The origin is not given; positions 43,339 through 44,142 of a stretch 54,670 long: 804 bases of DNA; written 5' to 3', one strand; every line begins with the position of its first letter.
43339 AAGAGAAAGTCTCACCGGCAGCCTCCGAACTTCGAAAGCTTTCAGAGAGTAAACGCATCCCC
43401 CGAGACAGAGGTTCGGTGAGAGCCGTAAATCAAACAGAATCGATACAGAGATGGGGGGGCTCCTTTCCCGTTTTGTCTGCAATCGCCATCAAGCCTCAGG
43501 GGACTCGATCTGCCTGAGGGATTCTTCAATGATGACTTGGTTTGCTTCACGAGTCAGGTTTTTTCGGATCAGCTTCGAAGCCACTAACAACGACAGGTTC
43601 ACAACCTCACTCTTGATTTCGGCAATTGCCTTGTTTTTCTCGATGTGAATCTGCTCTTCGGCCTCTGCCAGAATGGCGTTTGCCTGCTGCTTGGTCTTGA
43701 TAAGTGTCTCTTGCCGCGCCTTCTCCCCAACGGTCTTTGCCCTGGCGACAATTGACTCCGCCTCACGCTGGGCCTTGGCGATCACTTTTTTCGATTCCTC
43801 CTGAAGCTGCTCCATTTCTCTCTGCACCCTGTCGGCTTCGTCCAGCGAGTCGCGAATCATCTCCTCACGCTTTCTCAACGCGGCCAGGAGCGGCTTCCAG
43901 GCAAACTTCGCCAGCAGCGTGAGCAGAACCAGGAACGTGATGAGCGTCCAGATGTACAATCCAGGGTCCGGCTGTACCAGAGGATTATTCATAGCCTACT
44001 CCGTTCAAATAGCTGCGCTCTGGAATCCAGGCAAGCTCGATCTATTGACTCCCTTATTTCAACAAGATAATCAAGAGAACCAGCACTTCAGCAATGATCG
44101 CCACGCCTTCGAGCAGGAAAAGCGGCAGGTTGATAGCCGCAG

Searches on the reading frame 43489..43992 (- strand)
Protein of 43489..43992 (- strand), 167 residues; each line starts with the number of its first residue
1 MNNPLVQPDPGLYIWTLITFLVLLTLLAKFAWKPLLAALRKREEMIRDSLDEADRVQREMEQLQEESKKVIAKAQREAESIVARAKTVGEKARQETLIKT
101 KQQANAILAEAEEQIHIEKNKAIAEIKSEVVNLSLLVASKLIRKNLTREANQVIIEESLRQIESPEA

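Call 52: search_protein_families(library=pfam, proteins=[window:43489-43992:-], max_evalue=0.01)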
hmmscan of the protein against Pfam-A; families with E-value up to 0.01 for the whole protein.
window:43489-43992:- (167 aa): 2 families
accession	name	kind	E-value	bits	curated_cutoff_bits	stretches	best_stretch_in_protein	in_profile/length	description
PF00430.23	ATP-synt_B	-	2.4e-29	102.5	28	1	14-142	3-131/132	ATP synthase B/B' CF(0)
PF02326.20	YMF19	-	0.0025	19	22.6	0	13-76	12-73/84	Plant ATP synthase F0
